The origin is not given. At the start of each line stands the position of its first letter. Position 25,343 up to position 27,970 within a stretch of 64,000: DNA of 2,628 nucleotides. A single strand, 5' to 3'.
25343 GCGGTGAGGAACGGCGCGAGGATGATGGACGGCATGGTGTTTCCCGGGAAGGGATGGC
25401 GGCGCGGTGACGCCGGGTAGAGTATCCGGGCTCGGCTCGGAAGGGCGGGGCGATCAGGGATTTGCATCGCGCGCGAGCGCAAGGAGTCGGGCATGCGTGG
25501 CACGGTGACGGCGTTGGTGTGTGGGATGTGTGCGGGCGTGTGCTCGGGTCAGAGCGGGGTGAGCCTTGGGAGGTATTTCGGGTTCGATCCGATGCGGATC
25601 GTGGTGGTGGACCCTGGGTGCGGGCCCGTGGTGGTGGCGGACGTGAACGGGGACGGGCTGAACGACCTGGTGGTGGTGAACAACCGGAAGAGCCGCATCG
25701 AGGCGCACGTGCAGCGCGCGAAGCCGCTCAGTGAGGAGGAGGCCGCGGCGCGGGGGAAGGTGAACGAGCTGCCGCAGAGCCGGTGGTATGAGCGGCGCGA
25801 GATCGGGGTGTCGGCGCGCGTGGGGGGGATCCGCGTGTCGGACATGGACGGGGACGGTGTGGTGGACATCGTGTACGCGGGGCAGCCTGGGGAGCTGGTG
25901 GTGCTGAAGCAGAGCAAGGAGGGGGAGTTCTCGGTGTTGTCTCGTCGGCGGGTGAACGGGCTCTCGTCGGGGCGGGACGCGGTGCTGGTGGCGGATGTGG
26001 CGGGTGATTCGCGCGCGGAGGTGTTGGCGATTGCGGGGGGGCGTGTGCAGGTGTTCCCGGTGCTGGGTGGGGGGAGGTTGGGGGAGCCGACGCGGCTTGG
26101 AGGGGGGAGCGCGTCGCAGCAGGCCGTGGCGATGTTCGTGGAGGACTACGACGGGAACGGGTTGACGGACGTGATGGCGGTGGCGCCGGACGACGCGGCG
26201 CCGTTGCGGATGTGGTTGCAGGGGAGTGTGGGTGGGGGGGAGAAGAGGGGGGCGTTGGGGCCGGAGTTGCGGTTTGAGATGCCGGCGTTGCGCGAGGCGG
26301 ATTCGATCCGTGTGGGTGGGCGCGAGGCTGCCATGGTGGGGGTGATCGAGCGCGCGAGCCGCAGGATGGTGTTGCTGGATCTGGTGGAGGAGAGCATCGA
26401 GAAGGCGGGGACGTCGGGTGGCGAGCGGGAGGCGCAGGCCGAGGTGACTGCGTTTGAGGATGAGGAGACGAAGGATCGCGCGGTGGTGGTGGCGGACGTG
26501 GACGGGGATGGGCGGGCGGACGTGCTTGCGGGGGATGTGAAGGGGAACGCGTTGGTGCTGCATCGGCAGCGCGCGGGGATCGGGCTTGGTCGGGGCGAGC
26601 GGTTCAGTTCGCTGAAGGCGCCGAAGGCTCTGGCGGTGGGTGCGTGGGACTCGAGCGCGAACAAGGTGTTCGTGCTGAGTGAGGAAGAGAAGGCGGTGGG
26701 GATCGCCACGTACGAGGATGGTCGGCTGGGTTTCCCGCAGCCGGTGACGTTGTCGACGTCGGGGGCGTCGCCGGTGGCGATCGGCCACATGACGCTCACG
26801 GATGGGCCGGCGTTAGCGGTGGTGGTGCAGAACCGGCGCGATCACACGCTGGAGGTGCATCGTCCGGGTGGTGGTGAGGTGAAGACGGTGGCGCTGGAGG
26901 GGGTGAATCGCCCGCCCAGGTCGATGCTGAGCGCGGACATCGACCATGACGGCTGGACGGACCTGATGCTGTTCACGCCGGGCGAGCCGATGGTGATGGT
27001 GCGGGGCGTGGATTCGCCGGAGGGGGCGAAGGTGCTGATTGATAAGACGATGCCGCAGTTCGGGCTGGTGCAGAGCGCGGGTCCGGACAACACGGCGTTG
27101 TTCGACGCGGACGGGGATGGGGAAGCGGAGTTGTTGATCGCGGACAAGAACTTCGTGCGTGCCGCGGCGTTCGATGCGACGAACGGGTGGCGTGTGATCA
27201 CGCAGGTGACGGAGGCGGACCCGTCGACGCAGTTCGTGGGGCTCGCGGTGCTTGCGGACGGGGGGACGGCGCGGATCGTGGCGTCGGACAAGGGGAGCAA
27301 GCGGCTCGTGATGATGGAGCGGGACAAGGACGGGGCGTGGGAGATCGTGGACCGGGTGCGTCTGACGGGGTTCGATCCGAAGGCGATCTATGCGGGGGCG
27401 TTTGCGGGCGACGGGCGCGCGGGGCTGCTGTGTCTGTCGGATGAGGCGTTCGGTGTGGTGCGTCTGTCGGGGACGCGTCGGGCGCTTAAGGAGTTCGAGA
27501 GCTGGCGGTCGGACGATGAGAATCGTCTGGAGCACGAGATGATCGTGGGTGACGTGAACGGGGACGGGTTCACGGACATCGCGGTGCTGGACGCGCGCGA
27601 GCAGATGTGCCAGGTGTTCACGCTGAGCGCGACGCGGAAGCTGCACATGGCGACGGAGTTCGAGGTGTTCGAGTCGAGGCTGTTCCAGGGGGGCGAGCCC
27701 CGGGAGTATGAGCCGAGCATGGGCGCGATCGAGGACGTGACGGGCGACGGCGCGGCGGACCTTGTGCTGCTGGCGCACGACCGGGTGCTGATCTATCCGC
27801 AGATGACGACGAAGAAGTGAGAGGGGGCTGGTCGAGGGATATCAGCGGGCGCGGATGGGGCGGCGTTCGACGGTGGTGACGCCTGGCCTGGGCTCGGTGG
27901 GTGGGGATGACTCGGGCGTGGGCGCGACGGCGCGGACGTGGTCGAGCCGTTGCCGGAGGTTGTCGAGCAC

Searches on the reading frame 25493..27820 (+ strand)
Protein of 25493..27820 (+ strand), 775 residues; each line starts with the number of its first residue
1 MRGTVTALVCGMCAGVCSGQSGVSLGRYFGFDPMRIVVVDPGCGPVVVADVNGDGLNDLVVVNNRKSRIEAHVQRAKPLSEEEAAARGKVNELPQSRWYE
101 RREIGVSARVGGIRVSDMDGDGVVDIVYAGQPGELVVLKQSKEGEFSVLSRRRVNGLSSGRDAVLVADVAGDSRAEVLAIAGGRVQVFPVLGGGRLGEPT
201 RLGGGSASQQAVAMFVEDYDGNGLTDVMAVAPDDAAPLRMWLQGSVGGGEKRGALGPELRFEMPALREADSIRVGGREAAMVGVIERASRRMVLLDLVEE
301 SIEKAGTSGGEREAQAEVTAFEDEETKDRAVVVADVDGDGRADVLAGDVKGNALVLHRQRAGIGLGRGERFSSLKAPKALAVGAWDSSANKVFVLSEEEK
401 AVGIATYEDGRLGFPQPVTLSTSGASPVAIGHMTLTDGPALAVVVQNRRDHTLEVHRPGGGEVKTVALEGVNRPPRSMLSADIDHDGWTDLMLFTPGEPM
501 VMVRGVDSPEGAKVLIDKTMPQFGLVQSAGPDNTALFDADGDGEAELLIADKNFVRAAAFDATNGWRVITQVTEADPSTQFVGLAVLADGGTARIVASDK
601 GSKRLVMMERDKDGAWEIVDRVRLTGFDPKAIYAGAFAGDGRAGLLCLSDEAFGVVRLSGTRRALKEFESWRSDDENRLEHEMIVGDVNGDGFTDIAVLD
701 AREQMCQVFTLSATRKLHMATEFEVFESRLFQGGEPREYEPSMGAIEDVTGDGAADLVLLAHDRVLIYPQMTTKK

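Call 14: find_encoding_contigs(protein=window:25493-27820:+, flank=10000, max_places=1)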
Protein window:25493-27820:+ (775 aa): 9 contigs read that carry it; 1 place shown.
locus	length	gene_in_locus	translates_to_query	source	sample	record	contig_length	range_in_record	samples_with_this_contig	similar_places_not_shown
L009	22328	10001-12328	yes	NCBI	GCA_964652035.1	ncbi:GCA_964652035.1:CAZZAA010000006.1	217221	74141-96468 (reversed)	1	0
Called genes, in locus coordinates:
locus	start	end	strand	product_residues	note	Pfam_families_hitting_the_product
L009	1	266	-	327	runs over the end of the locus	-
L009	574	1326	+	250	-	PF07638:Sigma70_ECF, PF04542:Sigma70_r2, PF08281:Sigma70_r4_2 (weak)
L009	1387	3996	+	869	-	PF00069:Pkinase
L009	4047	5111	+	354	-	PF00459:Inositol_P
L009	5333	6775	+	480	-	PF00089:Trypsin, PF13365:Trypsin_2, PF00595:PDZ, PF13180:PDZ_2, PF17820:PDZ_6, PF13180:PDZ_2, PF17820:PDZ_6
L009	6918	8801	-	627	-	-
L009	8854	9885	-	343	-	PF00089:Trypsin, PF13365:Trypsin_2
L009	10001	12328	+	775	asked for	PF01839:FG-GAP (faint), PF23727:Beta-prop_FAM234A_B (faint), PF13517:FG-GAP_3 (weak)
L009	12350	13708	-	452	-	PF03065:Glyco_hydro_57, PF01522:Polysacc_deac_1 (faint)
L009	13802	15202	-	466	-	PF02667:SCFA_trans, PF03606:DcuC (faint), PF03806:ABG_transport (weak)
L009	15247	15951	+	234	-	PF02660:G3P_acyltransf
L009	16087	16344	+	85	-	-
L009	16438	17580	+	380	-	PF25270:Khk, PF00294:PfkB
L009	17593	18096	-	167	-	PF12867:DinB_2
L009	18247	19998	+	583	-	-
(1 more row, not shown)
